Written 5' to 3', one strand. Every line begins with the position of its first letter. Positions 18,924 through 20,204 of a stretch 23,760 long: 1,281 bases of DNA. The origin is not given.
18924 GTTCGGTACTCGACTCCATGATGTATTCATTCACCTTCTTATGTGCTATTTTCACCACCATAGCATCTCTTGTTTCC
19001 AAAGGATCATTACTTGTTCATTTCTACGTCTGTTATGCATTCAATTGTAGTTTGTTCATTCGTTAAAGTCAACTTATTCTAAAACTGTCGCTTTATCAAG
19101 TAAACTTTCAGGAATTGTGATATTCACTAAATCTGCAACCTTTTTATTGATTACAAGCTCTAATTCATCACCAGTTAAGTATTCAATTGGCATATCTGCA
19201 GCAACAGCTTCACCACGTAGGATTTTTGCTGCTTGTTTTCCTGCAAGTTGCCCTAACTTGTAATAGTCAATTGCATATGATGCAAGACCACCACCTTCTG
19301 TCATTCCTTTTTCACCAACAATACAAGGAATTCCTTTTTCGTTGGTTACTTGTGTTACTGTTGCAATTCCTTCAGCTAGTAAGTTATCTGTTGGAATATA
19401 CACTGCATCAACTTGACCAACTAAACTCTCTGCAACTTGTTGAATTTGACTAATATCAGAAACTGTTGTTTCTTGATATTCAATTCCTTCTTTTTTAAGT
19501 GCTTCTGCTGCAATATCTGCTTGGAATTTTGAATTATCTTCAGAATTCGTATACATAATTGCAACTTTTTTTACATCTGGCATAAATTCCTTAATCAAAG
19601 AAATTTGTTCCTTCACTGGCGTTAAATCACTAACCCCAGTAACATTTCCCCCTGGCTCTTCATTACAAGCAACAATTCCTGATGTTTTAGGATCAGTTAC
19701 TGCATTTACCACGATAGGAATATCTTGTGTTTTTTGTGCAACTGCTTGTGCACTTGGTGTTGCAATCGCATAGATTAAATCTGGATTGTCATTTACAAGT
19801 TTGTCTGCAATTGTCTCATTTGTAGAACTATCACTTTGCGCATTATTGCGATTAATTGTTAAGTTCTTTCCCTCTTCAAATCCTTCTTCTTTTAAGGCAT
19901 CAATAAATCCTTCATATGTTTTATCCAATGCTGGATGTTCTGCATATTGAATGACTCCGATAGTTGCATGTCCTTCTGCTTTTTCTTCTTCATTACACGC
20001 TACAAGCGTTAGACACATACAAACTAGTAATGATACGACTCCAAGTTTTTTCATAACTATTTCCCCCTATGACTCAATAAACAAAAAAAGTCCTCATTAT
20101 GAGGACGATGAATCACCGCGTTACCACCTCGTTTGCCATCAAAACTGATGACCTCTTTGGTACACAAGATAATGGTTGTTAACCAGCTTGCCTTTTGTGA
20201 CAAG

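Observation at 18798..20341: Duplicated [promoter, T-box, binding lipoprotein] module whose specifier differs by one base: Phe (UUC) versus Tyr (UAC)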

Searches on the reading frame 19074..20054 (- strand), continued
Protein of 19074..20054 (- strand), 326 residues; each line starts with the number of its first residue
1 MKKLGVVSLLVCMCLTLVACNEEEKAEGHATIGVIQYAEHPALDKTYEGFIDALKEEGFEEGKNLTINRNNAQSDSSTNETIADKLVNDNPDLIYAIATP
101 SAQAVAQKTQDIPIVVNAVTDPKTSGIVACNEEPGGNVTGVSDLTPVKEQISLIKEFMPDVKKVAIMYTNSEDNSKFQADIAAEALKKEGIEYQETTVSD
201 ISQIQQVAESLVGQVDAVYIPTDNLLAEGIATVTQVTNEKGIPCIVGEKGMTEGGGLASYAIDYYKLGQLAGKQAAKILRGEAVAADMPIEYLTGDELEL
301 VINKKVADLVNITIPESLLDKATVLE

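Call 45: find_related_loci(query=A2, collection=metagenome_contigs, flank=4000)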
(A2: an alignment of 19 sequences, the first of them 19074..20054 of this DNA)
Query A2 (326 aa) in metagenome_contigs; peptide patterns used: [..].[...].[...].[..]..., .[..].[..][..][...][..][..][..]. (x = any residue, [..] = any of these).
600 stretches matched a pattern (row limit reached: there are more); 524 encode a relative of the query (tblastn E <= 1e-3); the best 80 are kept; 80 distinct loci.
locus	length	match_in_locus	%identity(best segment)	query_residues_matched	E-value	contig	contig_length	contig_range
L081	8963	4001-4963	64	1-326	6e-137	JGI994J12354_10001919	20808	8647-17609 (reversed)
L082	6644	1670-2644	62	1-321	1e-133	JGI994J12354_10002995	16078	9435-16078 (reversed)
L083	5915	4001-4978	60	1-326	3e-126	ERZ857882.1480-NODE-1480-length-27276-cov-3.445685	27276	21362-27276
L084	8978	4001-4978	59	1-326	5e-123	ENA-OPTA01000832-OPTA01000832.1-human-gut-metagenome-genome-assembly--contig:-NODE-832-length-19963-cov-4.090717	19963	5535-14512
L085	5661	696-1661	58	1-326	3e-120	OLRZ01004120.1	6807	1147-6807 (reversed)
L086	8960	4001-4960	58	1-325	3e-118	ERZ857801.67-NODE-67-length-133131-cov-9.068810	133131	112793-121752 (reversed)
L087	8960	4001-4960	58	1-325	3e-118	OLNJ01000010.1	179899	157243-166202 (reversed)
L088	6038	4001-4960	58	1-325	3e-118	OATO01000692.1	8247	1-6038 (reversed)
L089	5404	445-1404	58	1-325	3e-118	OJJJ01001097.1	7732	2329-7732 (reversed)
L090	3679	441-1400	58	1-325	1e-120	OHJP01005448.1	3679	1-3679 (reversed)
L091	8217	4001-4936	58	16-326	3e-115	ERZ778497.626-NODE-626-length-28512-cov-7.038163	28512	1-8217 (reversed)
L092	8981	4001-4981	55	1-326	9e-114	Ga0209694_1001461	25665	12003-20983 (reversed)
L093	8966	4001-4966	55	1-326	3e-112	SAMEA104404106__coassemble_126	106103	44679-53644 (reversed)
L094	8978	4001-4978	54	1-326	6e-109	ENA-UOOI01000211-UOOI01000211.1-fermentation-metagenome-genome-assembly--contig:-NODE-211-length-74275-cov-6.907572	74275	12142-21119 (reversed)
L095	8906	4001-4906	58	20-318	6e-107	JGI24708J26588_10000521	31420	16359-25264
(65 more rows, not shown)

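Call 66: find_encoding_contigs(protein=P0003, flank=3500, max_places=1)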
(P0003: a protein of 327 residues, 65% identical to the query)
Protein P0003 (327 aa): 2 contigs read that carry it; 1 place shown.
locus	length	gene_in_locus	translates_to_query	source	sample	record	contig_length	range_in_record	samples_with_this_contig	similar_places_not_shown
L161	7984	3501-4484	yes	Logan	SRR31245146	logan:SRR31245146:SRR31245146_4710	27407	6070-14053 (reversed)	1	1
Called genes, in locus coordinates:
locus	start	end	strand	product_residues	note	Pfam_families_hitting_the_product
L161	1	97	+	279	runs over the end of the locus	PF03613:EIID-AGA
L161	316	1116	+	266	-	PF02811:PHP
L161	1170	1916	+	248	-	PF01936:NYN, PF12872:OST-HTH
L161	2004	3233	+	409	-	PF03993:DUF349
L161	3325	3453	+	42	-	-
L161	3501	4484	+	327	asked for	PF04392:ABC_sub_bind, PF13407:Peripla_BP_4 (faint)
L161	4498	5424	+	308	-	PF02653:BPD_transp_2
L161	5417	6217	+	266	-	PF02463:SMC_N (faint), PF00005:ABC_tran, PF13304:AAA_21 (faint)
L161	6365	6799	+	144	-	PF22381:Staph_reg_Sar_Rot, PF12802:MarR_2, PF01047:MarR, PF13601:HTH_34 (weak)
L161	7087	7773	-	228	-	PF00037:Fer4 (faint), PF12837:Fer4_6 (weak), PF13237:Fer4_10 (weak), PF14697:Fer4_21 (weak), PF12838:Fer4_7 (weak), PF27217:AF_0155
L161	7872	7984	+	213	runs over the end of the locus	PF00027:cNMP_binding, PF13545:HTH_Crp_2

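Call 67: find_encoding_contigs(protein=P0004, flank=3500, max_places=1)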
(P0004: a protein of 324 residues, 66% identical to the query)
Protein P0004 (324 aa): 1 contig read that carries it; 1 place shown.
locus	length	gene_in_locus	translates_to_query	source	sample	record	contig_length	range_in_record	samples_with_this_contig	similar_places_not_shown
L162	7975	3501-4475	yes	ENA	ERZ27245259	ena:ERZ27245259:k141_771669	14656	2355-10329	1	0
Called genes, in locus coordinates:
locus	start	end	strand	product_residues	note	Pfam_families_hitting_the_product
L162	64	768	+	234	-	PF13580:SIS_2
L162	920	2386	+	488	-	PF00149:Metallophos, PF02872:5_nucleotid_C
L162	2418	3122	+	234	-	PF13580:SIS_2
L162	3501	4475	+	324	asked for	PF04392:ABC_sub_bind, PF13458:Peripla_BP_6, PF13407:Peripla_BP_4 (weak)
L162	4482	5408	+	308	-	PF02653:BPD_transp_2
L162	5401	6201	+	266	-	PF02463:SMC_N (faint), PF00005:ABC_tran, PF13304:AAA_21 (faint)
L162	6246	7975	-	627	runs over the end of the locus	PF08279:HTH_11 (faint), PF00874:PRD, PF00359:PTS_EIIA_2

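Call 68: find_encoding_contigs(protein=P0007, flank=3500, max_places=1)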
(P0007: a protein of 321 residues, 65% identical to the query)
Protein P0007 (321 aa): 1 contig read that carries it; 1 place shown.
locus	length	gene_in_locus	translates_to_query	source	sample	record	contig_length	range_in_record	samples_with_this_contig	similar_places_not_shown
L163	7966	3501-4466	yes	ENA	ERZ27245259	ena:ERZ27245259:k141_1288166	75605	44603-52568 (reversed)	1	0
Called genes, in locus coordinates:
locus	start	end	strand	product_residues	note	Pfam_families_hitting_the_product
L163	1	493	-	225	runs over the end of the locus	PF13580:SIS_2, PF01380:SIS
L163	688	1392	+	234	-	PF13580:SIS_2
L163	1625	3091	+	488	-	PF00149:Metallophos, PF02872:5_nucleotid_C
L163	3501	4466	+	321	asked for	PF04392:ABC_sub_bind, PF13407:Peripla_BP_4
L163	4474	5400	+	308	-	PF02653:BPD_transp_2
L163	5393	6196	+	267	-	PF02463:SMC_N, PF00005:ABC_tran, PF13304:AAA_21 (faint)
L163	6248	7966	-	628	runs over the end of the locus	PF05043:Mga (weak), PF00874:PRD, PF00359:PTS_EIIA_2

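Call 69: find_encoding_contigs(protein=P0010, flank=3500, max_places=1)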
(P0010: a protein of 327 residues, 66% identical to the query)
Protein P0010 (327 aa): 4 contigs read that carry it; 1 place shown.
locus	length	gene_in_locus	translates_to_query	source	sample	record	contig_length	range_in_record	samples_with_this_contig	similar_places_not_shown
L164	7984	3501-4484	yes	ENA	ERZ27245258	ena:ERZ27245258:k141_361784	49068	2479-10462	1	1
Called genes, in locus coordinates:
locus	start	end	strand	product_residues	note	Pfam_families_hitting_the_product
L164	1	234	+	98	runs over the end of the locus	-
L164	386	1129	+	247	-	-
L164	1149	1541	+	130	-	-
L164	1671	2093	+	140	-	PF00583:Acetyltransf_1, PF13673:Acetyltransf_10, PF13508:Acetyltransf_7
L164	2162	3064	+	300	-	PF00480:ROK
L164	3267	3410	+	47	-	-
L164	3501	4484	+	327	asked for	PF04392:ABC_sub_bind, PF13458:Peripla_BP_6 (weak), PF13407:Peripla_BP_4 (weak)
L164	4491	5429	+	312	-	PF02653:BPD_transp_2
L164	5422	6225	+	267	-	PF02463:SMC_N (faint), PF00005:ABC_tran, PF13304:AAA_21 (faint)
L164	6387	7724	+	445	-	PF00209:SNF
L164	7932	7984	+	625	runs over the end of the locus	PF05043:Mga (faint), PF08279:HTH_11 (faint), PF00874:PRD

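Call 70: find_encoding_contigs(protein=P0012, flank=3500, max_places=1)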
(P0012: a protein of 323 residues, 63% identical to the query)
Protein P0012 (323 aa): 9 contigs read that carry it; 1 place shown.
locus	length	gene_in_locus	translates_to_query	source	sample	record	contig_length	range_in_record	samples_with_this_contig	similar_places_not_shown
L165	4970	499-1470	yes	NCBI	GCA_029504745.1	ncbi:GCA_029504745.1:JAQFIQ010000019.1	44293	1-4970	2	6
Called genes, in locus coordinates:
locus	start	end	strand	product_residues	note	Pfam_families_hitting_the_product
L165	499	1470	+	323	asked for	PF04392:ABC_sub_bind, PF13407:Peripla_BP_4 (weak), PF13458:Peripla_BP_6 (weak)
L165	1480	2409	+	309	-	PF02653:BPD_transp_2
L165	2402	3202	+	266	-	PF00005:ABC_tran, PF13304:AAA_21 (faint), PF02463:SMC_N (weak)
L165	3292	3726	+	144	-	PF22381:Staph_reg_Sar_Rot, PF12802:MarR_2, PF01047:MarR, PF13601:HTH_34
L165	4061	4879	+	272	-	PF00376:MerR, PF13411:MerR_1, PF06445:GyrI-like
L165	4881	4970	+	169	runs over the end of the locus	PF08020:DUF1706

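Call 71: find_encoding_contigs(protein=P0024, flank=3500, max_places=1)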
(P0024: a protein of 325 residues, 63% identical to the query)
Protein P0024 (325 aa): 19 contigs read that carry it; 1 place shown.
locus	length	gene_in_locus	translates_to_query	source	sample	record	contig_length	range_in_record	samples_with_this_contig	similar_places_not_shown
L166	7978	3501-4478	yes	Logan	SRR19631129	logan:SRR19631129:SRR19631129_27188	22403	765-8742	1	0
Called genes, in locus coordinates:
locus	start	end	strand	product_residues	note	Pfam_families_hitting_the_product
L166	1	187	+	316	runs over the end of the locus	?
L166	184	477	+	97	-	PF01985:CRS1_YhbY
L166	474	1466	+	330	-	PF01467:CTP_transf_like, PF01966:HD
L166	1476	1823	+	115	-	PF02410:RsfS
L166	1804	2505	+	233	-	PF13489:Methyltransf_23, PF05219:DREV (weak), PF05891:Methyltransf_PK (weak), PF05401:NodS (faint), PF13847:Methyltransf_31 (weak), PF08241:Methyltransf_11 (weak), PF08242:Methyltransf_12, PF13649:Methyltransf_25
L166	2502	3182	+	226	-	PF01048:PNP_UDP_1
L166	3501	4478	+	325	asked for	PF04392:ABC_sub_bind, PF13407:Peripla_BP_4 (faint)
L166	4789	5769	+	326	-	PF04392:ABC_sub_bind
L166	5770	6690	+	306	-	PF02653:BPD_transp_2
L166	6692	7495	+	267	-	PF00005:ABC_tran, PF02463:SMC_N, PF13304:AAA_21 (faint)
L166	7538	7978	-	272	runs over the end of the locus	PF01633:Choline_kinase, PF01636:APH (weak)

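Call 76: search_protein_families(library=ncbifam, proteins=[window:19074-20054:-])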
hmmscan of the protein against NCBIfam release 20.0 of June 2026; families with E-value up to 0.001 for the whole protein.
window:19074-20054:- (326 aa): 1 family
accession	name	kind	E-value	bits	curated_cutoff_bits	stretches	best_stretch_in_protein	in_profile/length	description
NF041285.1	ABC_SBP_TrpX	equivalog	3.1e-99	332.1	390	1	10-322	7-321/322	tryptophan ABC transporter substrate-binding protein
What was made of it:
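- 19074..20054 (-): sbpA: a lipoprotein substrate-binding protein of 326 aa (LVAC lipobox), PF04392, placed behind the Phe leader. Call 76: TrpX equivalog 332 bits, below the cut-off of 390.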

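Call 88: predict_structure(alignment_id=A2)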
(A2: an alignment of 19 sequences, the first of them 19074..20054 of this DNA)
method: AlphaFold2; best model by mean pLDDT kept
length: 326 residues; sequences in the alignment: 19
mean_pLDDT: 88.8   pTM: 0.80
mean pLDDT of the five models: 88.8, 88.7, 87.0, 86.4, 84.6
residues with pLDDT >= 90: 220; 70-90: 79; 50-70: 17; < 50: 10
segments of 3 or more residues with pLDDT < 50: 19-25
pLDDT, mean of each block of 10 residues (from residue 1): 55 52 59 91 92 97 94 84 94 94 94 93 89 93 88 93 95 86 95 93 92 96 85 94 93 94 92 97 95 83 96 93 91
secondary structure, 60 per line:
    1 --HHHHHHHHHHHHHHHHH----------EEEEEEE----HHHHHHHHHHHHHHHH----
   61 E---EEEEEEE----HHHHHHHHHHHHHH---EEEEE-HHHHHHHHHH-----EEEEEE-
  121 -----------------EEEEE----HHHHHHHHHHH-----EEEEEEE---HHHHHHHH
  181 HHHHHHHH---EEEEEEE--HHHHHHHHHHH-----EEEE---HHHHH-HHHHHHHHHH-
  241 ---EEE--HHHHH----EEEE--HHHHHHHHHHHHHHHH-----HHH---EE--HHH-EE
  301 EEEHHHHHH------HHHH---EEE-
elements in order: H3-19 E30-36 H41-56 E65-71 H76-89 E93-97 H99-108 E114-119 E138-142 H147-157 E163-169 H173-188 E192-198 H201-211 E217-220 H224-228 H230-239 E244-246 H249-253 E258-261 H264-279 E299-303 H304-309 H316-319 E323-325
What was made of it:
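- One alignment column (CD0873 position 94, SbpA Asn79, in the first turn of the helix after strand 2; call 88) is polar (N, C or S) in 8 of 8 Phe-linked proteins.
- Tried and rejected: Its coordinates are not exposed, so pocket residues could not be mapped in 3D (call 88).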

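Call 90: fold_search(model_id=the predicted structure, library=pdb)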
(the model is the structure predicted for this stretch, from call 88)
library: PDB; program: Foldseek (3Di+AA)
matches with E <= 10: 1888; with E <= 0.001: 723
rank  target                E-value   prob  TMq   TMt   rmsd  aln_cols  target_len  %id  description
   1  6hnj                  9.4e-32  1.00  0.77  0.83   3.3       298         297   40  The ligand-bound, open structure of CD0873, a substrate binding protein with adhesive properties from Clostridium diffic (released 2019-08-28)
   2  3lft_A                2.7e-31  1.00  0.85  0.94   1.8       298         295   38  The Crystal Structure of the ABC domain in complex with L-Trp from Streptococcus pneumonia to 1.35A (released 2010-02-02)
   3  3lkv                  1.8e-30  1.00  0.85  0.93   1.9       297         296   37  Crystal structure of conserved domain protein from vibrio cholerae o1 biovar eltor str. n16961 (released 2010-03-02)
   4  6hni                  2.3e-30  1.00  0.85  0.93   1.8       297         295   40  The ligand-bound, closed structure of CD0873, a substrate binding protein with adhesive properties from Clostridium diff (released 2019-08-28)
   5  3lft_B                2.2e-29  1.00  0.82  0.92   2.0       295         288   39  The Crystal Structure of the ABC domain in complex with L-Trp from Streptococcus pneumonia to 1.35A (released 2010-02-02)
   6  6yag_D                1.7e-10  1.00  0.56  0.56   6.2       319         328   15  Crystal structure of PnrA from S. pneumoniae in complex with thymidine (released 2021-02-10)
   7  6yag_C                2.0e-10  1.00  0.57  0.57   6.1       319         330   14  Crystal structure of PnrA from S. pneumoniae in complex with thymidine (released 2021-02-10)
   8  3l49_A                3.1e-10  1.00  0.63  0.72   3.9       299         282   16  CRYSTAL STRUCTURE OF ABC SUGAR TRANSPORTER SUBUNIT FROM Rhodobacter sphaeroides 2.4.1 (released 2010-01-05)
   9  4yo7                  5.8e-10  1.00  0.62  0.69   5.6       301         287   19  Crystal Structure of an ABC transporter solute binding protein (IPR025997) from Bacillus halodurans C-125 (BH2323, TARGE (released 2015-03-25)
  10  4rsm_C                7.7e-10  1.00  0.58  0.59   7.7       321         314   15  Crystal structure of carbohydrate transporter msmeg_3599 from mycobacterium smegmatis str. mc2 155, target efi-510970, (released 2014-12-10)
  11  4rsm_D                7.7e-10  1.00  0.57  0.59   7.8       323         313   15  Crystal structure of carbohydrate transporter msmeg_3599 from mycobacterium smegmatis str. mc2 155, target efi-510970, (released 2014-12-10)
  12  3c6q_A                7.7e-10  1.00  0.54  0.57   8.2       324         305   16  Apo and ligand-bound form of a thermophilic glucose/xylose binding protein (released 2008-02-26)
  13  4zjp                  8.1e-10  1.00  0.63  0.74   3.8       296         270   19  Structure of an ABC-Transporter Solute Binding Protein (SBP_IPR025997) from Actinobacillus Succinogenes (Asuc_0197, TARG (released 2015-05-20)
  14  4ry0                  8.1e-10  1.00  0.62  0.69   4.3       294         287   13  Crystal structure of ribose transporter solute binding protein RHE_PF00037 from Rhizobium etli CFN 42, TARGET EFI-511357 (released 2014-12-24)
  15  6y9u_D                8.6e-10  1.00  0.56  0.55   6.2       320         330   14  Crystal structure of PnrA from S. pneumoniae in complex with adenosine (released 2021-02-10)
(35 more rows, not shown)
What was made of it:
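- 19074..20054 (-): Calls 88 and 90: AlphaFold pLDDT 88.8, with target-normalised TM-score 0.93-0.94 to 6HNI, 3LFT and 3LKV.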

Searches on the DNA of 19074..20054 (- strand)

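Call 31: search_rna_families(sources=[L005, L007, L010, L013, L014, L017, L019, L021, L024, L026, L028], threshold=gathering)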
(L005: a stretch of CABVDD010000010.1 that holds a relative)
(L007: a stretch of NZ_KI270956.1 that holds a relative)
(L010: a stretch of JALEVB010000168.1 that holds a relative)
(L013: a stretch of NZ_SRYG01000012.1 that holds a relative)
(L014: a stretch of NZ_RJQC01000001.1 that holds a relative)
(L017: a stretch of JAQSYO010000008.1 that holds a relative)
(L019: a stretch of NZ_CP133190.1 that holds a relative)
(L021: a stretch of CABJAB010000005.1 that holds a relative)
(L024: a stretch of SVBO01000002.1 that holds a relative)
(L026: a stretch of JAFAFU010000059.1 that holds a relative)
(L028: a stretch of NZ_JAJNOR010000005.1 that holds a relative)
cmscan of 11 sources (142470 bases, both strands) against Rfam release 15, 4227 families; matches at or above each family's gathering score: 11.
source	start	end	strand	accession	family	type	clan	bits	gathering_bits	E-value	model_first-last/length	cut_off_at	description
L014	8720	8927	+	RF00230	T-box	Cis-reg; leader;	-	100.8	93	1e-20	1-219/219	no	T-box leader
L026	3987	4083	+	RF01831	THF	Cis-reg; riboswitch;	-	91.5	36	8.2e-20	1-99/99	no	THF (Tetrahydrofolate) riboswitch aptamer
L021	604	676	-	RF00005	tRNA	Gene; tRNA;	CL00001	69.6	29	9e-13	1-71/71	no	tRNA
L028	805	877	-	RF00005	tRNA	Gene; tRNA;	CL00001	69.6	29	9e-13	1-71/71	no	tRNA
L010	1506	1672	+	RF00168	Lysine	Cis-reg; riboswitch;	-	67.2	30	5e-15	1-182/182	no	Lysine riboswitch aptamer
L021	494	566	-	RF00005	tRNA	Gene; tRNA;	CL00001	65.8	29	9.8e-12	1-71/71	no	tRNA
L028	695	767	-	RF00005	tRNA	Gene; tRNA;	CL00001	65.8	29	9.8e-12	1-71/71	no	tRNA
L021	341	413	+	RF00005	tRNA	Gene; tRNA;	CL00001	64.5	29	2.2e-11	1-71/71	no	tRNA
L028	526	598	+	RF00005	tRNA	Gene; tRNA;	CL00001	64.5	29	2.2e-11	1-71/71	no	tRNA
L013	9766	9846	-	RF00005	tRNA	Gene; tRNA;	CL00001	57.9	29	1.5e-09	1-71/71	no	tRNA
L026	3744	3801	+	RF00005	tRNA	Gene; tRNA;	CL00001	30.5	29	0.053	1-71/71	no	tRNA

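Call 75: search_rna_families(source=L161, start=3150, end=3520, threshold=evalue, max_evalue=1)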
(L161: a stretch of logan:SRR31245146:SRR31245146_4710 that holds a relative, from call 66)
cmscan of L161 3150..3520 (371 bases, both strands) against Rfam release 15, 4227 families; matches with E-value up to 1: 0.
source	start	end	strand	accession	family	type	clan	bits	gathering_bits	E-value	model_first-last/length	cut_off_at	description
